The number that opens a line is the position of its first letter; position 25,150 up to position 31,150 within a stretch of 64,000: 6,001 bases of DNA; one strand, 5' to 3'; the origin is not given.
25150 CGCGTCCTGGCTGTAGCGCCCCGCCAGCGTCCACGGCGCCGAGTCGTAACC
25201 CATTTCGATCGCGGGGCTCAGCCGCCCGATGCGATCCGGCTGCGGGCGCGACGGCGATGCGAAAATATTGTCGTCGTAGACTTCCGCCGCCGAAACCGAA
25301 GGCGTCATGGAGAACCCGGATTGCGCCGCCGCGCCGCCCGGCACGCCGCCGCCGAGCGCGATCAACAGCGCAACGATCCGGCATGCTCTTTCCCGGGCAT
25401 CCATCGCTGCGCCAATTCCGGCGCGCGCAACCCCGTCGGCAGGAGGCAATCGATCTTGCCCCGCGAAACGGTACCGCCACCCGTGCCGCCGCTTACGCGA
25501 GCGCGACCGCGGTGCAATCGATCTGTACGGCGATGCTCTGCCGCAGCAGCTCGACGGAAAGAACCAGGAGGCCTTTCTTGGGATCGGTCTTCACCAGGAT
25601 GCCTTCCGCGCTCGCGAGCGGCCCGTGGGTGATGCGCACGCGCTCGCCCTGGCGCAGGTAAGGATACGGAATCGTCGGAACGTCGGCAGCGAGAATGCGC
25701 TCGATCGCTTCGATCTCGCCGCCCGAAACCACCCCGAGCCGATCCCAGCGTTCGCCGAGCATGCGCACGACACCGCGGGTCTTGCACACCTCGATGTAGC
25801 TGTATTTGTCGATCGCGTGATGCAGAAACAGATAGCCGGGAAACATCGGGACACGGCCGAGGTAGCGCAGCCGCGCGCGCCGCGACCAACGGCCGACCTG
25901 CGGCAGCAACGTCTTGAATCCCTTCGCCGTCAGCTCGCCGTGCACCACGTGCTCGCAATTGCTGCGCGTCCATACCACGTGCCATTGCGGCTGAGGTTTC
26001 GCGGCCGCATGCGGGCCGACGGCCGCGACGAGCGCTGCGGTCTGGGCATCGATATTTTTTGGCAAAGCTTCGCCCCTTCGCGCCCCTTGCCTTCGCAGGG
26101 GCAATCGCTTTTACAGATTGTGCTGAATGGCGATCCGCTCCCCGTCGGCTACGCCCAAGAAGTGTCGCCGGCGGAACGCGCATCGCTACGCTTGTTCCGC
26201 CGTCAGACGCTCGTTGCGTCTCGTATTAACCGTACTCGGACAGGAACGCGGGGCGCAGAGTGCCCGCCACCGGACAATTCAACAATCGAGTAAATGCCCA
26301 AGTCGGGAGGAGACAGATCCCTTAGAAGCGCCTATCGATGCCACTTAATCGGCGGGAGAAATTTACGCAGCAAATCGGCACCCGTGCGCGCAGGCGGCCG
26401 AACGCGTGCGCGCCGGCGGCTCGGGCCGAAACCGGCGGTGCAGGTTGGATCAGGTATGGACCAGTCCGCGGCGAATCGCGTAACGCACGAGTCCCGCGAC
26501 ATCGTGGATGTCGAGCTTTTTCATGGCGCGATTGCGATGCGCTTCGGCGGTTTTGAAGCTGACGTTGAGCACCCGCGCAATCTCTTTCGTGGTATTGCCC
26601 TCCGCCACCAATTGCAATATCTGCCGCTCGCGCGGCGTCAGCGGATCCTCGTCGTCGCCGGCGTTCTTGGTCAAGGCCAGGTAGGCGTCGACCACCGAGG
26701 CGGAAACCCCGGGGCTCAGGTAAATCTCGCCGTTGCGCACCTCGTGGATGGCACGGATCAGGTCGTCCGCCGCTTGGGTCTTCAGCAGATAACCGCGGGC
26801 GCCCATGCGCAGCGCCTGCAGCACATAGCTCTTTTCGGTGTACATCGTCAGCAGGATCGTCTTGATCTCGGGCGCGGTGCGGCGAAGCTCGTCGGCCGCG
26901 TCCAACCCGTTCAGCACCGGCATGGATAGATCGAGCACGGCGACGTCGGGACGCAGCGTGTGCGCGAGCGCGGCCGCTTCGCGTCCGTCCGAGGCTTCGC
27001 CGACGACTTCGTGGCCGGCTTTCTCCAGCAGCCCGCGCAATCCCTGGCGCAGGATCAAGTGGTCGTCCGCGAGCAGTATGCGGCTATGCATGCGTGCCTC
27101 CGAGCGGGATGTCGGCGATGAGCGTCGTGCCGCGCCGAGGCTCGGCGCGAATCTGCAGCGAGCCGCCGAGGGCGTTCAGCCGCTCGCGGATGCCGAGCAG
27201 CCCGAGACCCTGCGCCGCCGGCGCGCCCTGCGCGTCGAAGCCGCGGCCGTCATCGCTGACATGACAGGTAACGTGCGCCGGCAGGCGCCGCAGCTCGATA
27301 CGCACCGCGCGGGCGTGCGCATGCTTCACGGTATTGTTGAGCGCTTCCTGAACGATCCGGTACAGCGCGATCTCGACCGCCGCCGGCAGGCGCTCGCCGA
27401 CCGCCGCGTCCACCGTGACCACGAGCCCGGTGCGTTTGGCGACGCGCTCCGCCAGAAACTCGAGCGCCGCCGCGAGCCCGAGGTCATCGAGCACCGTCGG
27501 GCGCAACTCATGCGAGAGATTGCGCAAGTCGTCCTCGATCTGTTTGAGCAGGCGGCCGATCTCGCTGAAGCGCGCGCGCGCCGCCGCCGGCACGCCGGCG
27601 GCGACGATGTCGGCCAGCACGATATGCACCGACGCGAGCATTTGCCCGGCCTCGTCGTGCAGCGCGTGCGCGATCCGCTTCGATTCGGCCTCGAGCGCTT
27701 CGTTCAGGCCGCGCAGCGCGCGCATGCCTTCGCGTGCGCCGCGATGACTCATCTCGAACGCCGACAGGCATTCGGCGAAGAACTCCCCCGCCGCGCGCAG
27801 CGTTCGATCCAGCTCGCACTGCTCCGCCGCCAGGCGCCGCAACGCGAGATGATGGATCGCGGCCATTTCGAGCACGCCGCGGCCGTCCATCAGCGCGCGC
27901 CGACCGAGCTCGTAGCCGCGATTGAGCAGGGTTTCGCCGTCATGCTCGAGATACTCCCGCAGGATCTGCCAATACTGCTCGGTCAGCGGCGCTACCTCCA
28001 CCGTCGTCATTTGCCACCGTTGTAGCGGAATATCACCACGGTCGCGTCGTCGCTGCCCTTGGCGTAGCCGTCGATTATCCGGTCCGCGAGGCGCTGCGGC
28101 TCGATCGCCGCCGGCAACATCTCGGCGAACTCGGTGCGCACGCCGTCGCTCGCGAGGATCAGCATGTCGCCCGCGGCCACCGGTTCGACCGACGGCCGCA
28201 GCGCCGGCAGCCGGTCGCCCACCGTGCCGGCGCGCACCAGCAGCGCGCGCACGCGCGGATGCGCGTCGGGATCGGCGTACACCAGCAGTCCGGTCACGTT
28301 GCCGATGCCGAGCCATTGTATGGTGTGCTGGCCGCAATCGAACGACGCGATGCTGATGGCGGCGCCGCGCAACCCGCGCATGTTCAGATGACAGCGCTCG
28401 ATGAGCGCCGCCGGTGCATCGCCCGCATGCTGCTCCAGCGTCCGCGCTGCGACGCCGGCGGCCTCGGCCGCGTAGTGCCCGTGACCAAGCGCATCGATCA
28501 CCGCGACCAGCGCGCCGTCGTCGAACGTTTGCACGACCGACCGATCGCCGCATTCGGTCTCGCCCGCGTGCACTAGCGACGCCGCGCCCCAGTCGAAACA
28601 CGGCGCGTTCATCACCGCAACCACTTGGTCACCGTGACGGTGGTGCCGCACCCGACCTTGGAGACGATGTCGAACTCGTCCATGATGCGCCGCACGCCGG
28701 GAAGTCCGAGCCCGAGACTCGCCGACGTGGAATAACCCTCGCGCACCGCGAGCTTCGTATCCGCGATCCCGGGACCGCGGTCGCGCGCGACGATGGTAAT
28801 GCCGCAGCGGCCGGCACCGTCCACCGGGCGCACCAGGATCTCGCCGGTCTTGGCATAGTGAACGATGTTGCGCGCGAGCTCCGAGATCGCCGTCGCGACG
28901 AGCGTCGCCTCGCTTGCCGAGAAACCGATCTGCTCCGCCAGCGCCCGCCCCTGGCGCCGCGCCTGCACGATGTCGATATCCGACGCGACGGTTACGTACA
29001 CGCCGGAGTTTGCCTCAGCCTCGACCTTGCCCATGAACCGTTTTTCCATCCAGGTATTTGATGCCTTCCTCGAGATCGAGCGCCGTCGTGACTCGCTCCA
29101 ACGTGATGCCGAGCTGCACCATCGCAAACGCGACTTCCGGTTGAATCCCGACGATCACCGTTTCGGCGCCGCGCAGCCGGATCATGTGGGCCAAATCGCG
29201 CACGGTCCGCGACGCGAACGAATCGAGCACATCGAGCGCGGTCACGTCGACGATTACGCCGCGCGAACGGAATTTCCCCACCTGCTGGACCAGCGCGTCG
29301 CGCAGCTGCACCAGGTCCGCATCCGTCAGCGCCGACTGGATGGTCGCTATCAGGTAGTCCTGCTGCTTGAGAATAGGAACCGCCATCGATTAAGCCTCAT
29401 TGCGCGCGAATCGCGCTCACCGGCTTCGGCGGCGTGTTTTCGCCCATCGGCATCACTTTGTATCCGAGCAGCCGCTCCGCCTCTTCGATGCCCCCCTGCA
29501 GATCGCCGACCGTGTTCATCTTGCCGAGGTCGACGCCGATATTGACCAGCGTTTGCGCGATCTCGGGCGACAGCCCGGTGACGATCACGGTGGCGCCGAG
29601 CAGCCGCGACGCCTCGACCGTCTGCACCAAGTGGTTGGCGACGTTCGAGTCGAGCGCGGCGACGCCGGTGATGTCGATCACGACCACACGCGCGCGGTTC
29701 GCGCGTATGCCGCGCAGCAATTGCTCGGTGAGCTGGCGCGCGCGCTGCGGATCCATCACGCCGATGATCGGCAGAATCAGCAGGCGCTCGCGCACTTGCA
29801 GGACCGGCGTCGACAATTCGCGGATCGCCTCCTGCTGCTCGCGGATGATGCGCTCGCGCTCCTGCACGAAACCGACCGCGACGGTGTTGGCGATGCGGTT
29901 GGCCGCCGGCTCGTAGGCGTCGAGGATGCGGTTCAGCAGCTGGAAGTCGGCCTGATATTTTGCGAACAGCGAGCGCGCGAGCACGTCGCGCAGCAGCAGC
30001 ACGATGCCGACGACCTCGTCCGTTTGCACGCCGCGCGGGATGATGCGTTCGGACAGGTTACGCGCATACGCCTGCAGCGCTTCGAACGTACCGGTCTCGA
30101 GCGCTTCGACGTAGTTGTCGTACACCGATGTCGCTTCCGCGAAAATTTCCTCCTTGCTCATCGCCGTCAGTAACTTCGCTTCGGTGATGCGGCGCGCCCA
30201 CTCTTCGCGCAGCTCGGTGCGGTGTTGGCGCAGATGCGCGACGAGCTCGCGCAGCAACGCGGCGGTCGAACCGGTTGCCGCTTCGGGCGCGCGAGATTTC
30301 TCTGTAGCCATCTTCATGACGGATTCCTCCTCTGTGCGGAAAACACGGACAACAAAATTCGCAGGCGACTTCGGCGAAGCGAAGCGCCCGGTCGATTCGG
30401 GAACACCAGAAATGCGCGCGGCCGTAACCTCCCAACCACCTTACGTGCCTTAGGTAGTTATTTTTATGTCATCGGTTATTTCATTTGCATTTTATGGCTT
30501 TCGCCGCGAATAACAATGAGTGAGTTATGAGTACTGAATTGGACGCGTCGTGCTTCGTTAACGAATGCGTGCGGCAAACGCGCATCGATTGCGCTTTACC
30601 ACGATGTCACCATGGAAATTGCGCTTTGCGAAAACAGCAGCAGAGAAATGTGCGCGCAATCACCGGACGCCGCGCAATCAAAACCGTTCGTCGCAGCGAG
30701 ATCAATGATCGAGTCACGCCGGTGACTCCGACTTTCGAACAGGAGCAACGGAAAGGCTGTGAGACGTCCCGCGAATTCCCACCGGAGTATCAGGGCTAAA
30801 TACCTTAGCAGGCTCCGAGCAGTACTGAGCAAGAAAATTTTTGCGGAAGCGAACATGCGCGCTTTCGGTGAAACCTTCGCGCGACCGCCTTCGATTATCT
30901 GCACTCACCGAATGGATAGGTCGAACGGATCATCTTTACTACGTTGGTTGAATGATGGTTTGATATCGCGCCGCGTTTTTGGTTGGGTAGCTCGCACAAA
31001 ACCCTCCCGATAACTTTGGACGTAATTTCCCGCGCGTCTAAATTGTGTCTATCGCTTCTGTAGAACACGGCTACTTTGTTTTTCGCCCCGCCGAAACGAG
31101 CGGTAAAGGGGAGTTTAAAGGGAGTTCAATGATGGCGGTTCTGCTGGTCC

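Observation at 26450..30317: Stressosome module (RsbR-RsbS-RsbT-RsbX) in one operon with a histidine kinase and NarL regulator, upstream of a 26-kb EPS operon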

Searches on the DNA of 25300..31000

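Call 51: search_rna_families(source=window, start=25300, end=31000, threshold=evalue, max_evalue=1, show_alignments=2)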
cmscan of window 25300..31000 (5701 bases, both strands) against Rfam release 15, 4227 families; matches with E-value up to 1: 0.
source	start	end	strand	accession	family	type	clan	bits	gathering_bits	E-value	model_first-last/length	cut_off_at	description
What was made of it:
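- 26061..26106 (-): Hairpin followed by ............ (26078-26067), overlapping the probable ribosome-binding site and start of the NusG-paralog gene. No Rfam family matches it (call 51).
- Tried and rejected: Rfam search of 25300-31000 gave no match (call 51).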
